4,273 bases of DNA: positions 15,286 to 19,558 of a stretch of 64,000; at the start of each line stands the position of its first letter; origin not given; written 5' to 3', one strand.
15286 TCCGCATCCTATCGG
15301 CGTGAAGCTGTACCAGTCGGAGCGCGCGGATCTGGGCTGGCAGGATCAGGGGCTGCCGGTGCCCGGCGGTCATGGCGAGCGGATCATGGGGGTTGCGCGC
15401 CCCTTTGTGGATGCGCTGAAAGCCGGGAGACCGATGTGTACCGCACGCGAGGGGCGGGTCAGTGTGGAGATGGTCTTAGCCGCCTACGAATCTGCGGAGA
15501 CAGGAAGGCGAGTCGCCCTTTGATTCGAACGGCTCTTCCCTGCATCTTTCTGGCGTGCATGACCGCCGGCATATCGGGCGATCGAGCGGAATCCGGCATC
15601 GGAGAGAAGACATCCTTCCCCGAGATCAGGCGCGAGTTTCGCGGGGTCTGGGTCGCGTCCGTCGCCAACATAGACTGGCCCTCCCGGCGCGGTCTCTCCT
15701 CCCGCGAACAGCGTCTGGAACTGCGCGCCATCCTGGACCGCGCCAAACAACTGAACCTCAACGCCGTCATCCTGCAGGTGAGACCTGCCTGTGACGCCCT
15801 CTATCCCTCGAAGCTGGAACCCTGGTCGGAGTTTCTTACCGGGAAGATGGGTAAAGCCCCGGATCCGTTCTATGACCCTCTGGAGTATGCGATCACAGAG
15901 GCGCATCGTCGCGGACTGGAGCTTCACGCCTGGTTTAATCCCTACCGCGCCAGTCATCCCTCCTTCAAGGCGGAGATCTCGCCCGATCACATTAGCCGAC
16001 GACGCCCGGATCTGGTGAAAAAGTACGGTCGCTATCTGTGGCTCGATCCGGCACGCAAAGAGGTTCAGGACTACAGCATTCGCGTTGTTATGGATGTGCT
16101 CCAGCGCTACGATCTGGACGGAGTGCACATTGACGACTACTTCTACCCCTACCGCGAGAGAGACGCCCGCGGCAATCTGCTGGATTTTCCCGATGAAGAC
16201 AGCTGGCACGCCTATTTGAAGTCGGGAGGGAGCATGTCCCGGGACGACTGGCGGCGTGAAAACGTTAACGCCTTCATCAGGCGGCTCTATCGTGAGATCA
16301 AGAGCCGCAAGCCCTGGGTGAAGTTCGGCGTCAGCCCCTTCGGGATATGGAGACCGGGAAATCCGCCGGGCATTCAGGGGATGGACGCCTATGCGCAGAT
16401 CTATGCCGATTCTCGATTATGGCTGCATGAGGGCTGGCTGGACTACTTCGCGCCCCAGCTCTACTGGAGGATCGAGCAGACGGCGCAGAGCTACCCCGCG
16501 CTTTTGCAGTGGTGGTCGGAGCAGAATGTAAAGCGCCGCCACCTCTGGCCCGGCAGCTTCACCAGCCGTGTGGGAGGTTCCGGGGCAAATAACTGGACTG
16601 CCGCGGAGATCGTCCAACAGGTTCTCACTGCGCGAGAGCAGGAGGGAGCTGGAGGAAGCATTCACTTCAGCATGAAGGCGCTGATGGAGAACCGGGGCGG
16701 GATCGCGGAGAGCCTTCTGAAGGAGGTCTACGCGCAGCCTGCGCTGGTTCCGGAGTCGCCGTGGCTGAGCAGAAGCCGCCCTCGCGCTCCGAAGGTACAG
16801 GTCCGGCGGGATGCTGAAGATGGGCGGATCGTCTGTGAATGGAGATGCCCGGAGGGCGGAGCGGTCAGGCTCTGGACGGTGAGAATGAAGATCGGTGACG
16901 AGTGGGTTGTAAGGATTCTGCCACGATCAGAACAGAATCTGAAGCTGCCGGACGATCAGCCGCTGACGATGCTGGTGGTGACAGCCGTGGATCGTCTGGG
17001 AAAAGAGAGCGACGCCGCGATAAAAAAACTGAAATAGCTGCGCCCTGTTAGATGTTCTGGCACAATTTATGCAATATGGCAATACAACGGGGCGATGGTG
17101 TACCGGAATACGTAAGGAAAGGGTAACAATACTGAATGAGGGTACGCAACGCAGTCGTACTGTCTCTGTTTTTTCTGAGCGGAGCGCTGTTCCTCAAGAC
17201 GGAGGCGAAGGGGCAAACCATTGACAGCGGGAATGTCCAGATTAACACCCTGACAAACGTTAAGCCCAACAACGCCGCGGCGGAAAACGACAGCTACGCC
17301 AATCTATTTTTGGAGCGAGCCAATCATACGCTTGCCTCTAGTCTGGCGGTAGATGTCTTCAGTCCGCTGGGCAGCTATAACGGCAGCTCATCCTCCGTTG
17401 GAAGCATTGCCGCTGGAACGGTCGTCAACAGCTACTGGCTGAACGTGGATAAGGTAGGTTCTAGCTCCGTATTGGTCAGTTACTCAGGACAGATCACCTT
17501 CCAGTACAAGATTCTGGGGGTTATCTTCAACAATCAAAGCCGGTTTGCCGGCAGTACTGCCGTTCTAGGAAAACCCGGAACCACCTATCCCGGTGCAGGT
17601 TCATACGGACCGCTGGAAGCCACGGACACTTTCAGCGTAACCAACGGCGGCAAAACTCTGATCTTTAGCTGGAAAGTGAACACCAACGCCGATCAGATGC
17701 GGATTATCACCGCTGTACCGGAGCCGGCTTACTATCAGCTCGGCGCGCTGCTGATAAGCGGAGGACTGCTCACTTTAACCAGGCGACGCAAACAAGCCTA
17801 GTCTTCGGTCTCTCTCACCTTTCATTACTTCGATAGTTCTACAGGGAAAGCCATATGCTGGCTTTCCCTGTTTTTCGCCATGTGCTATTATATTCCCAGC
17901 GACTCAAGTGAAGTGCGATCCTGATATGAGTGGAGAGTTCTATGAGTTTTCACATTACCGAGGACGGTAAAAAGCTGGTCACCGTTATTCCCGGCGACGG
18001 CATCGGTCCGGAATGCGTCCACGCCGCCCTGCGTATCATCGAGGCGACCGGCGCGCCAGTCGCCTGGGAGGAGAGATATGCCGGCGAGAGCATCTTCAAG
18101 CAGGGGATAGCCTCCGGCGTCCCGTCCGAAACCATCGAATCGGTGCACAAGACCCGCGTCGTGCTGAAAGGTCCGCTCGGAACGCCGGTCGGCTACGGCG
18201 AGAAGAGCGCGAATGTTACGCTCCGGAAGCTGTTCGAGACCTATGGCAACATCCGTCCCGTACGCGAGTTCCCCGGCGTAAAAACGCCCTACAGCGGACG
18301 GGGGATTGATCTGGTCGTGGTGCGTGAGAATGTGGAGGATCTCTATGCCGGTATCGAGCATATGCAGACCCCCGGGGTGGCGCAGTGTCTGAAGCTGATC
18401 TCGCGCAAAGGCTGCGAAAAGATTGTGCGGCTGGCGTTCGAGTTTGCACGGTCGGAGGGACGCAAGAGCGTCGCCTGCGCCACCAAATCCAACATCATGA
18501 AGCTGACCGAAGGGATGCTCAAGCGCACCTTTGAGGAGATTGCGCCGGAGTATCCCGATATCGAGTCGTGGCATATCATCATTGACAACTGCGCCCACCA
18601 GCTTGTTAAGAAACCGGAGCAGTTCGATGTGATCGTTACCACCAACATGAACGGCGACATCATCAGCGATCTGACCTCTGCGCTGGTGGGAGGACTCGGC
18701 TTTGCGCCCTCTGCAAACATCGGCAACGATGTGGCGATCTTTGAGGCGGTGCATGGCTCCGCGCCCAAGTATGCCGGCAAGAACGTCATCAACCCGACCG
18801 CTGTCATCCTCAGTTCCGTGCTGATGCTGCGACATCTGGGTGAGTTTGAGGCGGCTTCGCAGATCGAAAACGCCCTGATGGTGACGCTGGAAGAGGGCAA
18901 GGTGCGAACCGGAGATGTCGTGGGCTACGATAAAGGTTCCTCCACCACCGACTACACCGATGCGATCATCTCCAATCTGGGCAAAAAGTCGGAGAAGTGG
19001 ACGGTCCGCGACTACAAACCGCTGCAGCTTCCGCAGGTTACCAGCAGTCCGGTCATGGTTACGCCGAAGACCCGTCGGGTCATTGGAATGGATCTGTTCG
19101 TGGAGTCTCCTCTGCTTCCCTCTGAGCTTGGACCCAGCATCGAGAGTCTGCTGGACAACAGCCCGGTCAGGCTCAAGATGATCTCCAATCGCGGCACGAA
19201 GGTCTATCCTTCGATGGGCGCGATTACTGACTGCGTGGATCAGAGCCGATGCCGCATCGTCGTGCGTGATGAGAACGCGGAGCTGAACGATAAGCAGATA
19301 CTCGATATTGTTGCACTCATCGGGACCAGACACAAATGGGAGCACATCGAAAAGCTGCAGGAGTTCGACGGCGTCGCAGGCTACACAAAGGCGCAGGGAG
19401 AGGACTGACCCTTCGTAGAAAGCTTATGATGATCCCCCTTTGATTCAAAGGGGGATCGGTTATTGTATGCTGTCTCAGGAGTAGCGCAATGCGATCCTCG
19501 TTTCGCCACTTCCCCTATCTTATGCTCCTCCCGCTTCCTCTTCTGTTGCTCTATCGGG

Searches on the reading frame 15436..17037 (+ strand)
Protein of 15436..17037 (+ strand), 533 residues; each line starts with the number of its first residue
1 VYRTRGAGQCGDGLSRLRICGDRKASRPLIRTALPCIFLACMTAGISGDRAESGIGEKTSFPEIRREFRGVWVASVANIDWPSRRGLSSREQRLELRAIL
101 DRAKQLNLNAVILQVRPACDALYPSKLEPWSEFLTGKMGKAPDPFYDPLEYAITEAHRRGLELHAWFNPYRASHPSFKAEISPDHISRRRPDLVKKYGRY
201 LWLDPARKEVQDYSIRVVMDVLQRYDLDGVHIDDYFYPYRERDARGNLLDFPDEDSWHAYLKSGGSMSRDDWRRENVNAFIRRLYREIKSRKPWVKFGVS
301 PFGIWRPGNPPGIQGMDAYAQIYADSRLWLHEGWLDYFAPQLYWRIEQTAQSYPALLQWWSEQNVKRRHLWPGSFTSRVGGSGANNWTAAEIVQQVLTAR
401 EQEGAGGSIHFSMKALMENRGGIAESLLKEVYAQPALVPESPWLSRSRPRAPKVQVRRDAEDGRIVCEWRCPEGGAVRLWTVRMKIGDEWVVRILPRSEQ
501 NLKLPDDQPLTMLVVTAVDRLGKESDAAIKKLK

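Call 70: search_protein_families(library=pfam, proteins=[window:15436-17037:+], max_evalue=0.0001)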
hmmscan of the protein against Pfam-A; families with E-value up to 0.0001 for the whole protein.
window:15436-17037:+ (533 aa): 1 family
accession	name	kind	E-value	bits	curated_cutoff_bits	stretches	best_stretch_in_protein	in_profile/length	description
PF02638.21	GHL10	-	4.5e-69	233.4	27.9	1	67-379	1-299/311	Glycosyl hydrolase-like 10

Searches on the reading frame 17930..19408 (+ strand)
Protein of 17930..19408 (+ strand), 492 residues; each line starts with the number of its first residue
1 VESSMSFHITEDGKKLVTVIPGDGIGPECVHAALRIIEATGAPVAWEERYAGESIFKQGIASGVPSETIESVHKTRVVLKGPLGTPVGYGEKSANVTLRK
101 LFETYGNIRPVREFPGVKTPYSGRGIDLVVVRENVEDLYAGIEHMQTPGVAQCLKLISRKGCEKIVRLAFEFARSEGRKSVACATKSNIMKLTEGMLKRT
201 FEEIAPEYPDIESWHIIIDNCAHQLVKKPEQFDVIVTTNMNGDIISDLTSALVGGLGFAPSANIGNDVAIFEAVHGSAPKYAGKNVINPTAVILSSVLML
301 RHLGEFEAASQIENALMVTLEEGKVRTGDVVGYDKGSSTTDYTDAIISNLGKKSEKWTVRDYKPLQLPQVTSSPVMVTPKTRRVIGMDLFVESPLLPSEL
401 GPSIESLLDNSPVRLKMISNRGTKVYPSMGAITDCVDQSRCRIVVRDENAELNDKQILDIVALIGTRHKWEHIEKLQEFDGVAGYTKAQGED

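Call 70: search_protein_families(library=pfam, proteins=[window:17930-19408:+], max_evalue=0.0001)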
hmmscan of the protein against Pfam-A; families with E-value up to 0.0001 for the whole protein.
window:17930-19408:+ (492 aa): 2 families
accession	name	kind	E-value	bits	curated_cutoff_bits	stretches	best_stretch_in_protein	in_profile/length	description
PF00180.25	Iso_dh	-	1.8e-111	373.2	27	1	17-346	2-348/348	Isocitrate/isopropylmalate dehydrogenase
PF18324.6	Isocitrate_DH_C_bact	-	1e-23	84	25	1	382-491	1-110/110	Bacterial isocitrate dehydrogenase, C-terminal domain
